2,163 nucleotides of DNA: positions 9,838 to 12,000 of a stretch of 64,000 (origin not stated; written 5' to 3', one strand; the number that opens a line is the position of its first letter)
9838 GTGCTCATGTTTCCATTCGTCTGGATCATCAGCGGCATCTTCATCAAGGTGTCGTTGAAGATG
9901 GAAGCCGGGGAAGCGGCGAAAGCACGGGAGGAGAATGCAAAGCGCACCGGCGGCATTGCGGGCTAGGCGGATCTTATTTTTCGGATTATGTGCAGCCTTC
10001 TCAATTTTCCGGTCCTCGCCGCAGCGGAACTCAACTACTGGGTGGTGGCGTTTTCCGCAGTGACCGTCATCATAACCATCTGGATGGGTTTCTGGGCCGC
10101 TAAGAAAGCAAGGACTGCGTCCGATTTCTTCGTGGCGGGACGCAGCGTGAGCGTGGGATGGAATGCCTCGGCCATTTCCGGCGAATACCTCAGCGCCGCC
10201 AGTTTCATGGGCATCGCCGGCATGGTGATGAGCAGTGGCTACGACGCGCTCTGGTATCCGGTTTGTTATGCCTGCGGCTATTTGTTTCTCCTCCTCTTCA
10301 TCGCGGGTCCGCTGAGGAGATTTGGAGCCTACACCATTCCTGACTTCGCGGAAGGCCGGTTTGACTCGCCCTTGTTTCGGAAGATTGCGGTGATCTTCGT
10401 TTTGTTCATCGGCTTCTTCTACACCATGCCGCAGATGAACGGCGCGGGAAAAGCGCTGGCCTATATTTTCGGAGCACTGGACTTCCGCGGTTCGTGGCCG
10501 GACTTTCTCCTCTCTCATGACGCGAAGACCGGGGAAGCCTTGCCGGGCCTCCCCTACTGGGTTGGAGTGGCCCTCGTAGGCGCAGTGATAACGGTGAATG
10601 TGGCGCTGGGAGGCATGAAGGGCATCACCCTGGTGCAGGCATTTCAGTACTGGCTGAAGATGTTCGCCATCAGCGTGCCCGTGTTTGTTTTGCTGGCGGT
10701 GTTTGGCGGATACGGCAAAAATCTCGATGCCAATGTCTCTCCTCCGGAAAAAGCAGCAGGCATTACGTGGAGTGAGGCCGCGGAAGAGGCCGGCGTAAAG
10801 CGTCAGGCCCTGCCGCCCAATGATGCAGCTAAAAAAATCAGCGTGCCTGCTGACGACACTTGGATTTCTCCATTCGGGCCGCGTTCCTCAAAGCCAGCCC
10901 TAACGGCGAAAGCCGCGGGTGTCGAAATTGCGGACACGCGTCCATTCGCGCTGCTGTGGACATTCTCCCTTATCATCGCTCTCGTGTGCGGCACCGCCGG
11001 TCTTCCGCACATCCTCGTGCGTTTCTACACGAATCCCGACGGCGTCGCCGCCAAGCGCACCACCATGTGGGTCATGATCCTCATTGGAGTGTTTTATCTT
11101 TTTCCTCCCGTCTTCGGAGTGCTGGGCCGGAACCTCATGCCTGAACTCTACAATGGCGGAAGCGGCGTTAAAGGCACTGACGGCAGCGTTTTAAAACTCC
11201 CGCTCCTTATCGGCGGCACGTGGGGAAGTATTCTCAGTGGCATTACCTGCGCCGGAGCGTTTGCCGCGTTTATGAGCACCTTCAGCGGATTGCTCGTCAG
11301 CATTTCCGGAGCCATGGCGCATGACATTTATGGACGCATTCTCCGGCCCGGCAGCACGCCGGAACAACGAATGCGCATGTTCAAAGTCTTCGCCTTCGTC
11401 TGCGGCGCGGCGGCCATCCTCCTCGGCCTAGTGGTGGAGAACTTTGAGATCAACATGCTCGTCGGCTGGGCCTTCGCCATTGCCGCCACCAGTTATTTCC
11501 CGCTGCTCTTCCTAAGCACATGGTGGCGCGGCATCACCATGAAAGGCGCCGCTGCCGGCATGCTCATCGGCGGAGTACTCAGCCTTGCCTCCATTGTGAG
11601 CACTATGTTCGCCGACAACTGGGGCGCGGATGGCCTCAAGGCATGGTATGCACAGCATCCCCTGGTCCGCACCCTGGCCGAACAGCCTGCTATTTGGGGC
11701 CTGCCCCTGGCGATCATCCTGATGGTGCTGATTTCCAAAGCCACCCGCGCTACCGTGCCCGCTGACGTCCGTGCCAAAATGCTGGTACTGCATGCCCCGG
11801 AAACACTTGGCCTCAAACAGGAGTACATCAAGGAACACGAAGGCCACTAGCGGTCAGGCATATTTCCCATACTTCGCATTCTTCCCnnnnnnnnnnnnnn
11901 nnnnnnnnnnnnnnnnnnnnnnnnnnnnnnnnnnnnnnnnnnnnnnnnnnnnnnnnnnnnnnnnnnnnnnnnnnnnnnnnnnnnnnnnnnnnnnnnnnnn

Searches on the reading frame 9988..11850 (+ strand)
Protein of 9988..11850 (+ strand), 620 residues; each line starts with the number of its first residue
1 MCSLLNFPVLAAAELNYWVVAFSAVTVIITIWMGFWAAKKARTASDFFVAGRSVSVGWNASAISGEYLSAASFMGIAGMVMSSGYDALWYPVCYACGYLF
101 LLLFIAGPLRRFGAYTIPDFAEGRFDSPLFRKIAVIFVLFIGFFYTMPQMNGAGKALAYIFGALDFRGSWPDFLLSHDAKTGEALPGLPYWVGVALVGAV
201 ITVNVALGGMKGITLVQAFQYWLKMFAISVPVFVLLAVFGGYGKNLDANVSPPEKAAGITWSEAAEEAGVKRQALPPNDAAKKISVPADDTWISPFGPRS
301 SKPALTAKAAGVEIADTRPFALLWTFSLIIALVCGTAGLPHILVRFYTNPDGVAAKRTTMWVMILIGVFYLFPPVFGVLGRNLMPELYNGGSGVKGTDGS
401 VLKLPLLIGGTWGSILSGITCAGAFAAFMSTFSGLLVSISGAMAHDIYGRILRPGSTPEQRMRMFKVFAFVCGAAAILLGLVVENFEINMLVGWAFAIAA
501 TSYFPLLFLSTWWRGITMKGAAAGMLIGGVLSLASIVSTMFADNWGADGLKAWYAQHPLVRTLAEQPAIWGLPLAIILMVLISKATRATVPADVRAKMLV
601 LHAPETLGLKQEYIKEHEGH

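Call 81: search_protein_families(library=pfam, proteins=[window:9988-11850:+], max_evalue=0.0001)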
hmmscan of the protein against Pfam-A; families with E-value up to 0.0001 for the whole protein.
window:9988-11850:+ (620 aa): 1 family
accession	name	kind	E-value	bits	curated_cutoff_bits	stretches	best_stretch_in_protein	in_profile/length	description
PF00474.23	SSF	-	4e-51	174.6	22.8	2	325-528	204-406/406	Sodium:solute symporter family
